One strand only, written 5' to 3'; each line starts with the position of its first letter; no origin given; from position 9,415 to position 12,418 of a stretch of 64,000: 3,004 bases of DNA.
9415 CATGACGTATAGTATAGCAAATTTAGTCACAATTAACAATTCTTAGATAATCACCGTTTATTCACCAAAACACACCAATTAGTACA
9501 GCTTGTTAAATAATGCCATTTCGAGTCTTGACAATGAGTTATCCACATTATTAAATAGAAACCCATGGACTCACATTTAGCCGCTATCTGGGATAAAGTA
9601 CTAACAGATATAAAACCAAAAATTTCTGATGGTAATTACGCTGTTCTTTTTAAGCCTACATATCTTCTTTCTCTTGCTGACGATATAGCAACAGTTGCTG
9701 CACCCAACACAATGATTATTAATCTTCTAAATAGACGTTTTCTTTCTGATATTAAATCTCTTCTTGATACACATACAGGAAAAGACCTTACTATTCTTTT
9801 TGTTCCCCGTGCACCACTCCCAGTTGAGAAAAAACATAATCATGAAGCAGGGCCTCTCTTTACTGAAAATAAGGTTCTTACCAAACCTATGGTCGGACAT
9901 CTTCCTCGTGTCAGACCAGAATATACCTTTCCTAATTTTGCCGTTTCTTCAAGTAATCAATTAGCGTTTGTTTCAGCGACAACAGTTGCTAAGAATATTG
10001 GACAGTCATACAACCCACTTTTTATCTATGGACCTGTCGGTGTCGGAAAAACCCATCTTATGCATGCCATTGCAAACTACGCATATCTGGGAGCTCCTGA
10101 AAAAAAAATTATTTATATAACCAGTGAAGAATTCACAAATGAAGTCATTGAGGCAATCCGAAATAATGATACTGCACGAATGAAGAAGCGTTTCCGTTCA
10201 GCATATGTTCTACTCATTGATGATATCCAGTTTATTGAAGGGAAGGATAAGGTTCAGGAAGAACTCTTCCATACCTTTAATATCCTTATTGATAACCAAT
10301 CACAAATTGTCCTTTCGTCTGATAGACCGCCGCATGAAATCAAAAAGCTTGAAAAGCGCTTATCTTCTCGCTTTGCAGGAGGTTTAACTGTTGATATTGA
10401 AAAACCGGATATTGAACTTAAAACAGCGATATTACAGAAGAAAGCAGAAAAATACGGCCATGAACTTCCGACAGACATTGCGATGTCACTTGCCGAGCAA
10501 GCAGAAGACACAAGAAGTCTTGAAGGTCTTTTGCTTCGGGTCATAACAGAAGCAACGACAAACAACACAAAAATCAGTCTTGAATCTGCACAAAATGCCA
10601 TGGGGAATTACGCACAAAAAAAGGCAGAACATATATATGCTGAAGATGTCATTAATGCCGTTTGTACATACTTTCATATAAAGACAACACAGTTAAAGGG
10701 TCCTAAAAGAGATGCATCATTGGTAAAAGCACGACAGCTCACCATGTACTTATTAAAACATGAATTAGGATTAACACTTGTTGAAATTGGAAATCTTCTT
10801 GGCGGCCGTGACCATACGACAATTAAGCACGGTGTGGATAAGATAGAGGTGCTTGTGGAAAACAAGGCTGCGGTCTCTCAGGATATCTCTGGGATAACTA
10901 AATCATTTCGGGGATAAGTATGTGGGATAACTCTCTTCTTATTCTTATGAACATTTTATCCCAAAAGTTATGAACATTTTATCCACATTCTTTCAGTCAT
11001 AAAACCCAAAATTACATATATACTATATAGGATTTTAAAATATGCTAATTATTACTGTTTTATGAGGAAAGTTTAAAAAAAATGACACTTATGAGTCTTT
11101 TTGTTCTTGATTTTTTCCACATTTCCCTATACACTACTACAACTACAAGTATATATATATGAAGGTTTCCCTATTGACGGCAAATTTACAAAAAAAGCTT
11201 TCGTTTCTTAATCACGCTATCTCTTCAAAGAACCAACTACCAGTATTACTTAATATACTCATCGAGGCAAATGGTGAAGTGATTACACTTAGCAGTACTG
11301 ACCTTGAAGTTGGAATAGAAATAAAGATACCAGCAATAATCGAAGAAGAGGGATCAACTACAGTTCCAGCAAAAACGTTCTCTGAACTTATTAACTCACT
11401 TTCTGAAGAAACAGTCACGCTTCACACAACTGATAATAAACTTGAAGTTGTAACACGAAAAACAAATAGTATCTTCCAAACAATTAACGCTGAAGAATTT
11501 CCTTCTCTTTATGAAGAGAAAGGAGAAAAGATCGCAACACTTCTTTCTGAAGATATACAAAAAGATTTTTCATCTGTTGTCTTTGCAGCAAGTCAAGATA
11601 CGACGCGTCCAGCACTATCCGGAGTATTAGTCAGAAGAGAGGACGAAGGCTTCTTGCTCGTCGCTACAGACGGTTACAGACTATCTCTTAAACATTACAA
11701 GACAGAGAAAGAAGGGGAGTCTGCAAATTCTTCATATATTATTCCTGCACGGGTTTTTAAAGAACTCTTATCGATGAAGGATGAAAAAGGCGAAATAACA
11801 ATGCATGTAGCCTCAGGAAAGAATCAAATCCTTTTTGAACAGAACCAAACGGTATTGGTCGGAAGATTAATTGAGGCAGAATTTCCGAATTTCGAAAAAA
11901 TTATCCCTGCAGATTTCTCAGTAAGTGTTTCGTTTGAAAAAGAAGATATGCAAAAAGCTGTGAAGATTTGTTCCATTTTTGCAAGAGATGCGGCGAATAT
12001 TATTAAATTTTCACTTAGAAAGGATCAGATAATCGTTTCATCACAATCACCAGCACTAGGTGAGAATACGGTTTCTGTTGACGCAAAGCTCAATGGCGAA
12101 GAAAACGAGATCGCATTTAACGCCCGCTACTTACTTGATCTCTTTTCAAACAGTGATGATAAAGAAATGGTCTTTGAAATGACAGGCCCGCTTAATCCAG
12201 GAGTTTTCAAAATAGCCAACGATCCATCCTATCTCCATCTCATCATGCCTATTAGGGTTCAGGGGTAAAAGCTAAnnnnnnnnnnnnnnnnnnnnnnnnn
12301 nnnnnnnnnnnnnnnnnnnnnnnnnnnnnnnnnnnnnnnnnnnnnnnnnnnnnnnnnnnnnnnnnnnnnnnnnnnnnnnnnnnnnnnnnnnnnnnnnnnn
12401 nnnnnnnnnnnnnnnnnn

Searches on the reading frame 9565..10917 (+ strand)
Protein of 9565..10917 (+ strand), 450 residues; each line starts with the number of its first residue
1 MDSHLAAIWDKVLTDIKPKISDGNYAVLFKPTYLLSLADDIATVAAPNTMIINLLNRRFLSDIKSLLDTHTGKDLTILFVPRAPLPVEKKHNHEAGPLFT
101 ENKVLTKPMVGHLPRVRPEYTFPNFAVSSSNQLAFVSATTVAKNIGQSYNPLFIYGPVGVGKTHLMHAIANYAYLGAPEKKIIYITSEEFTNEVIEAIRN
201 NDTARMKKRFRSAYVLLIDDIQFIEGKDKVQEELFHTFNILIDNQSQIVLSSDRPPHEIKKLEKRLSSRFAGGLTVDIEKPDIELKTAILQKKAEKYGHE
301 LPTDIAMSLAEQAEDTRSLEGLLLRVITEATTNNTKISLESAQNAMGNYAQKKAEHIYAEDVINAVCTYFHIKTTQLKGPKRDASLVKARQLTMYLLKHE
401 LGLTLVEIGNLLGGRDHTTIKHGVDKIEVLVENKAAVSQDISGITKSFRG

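Call 12: search_protein_families(library=pfam, proteins=[window:9565-10917:+], max_evalue=0.01)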
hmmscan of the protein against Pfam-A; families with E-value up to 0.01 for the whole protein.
window:9565-10917:+ (450 aa): 13 families
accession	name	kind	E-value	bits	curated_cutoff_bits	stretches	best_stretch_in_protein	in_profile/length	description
PF00308.24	Bac_DnaA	-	1.2e-63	214.6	23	1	118-277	3-162/162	Bacterial DnaA ATPAse domain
PF08299.17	Bac_DnaA_C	-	2.2e-22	79.3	31.5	1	360-427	2-69/69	Bacterial dnaA protein helix-turn-helix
PF00004.35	AAA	-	8e-09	36.5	21.2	1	153-261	2-117/131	ATPase family associated with various cellular activities (AAA)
PF01695.23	IstB_IS21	-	2e-08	34.4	24.1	1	152-255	95-195/238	IstB-like ATP binding protein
PF13173.12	AAA_14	-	4.5e-08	33.6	27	1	150-265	3-110/129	AAA domain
PF11638.13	DnaA_N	-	1.1e-07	31.9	24.6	1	7-68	2-64/65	DnaA N-terminal domain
PF01637.24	ATPase_2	-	2.3e-06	28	33.2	1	147-250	18-114/225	ATPase domain predominantly from Archaea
PF13401.12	AAA_22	-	8.6e-05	23.3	27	0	151-248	7-116/130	AAA domain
PF13191.12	AAA_16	-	0.00035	21.5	32.6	1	145-219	21-103/167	AAA ATPase domain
PF03969.22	AFG1_ATPase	-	0.0011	18.4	27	1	141-223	53-137/361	AFG1-like ATPase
PF20720.3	nSTAND3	-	0.0024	18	27.2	1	138-247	6-104/155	Novel STAND NTPase 3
PF07728.20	AAA_5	-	0.0046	17.4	22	0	151-236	1-88/139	AAA domain (dynein-related subfamily)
PF05496.18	RuvB_N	-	0.009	16.2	27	0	138-237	22-107/159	Holliday junction DNA helicase RuvB P-loop domain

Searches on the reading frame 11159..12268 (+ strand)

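Call 12: search_protein_families(library=pfam, proteins=[window:11159-12268:+], max_evalue=0.01)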
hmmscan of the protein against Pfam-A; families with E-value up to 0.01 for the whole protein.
window:11159-12268:+ (369 aa): 3 families
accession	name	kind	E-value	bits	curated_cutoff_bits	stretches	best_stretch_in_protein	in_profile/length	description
PF00712.24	DNA_pol3_beta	-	1.3e-28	100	24.4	2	1-117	1-119/120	DNA polymerase III beta subunit, N-terminal domain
PF02767.21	DNA_pol3_beta_2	-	7.2e-28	97.6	27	2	131-244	5-116/116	DNA polymerase III beta subunit, central domain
PF02768.20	DNA_pol3_beta_3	-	4.7e-19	68.8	27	1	247-366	2-121/121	DNA polymerase III beta subunit, C-terminal domain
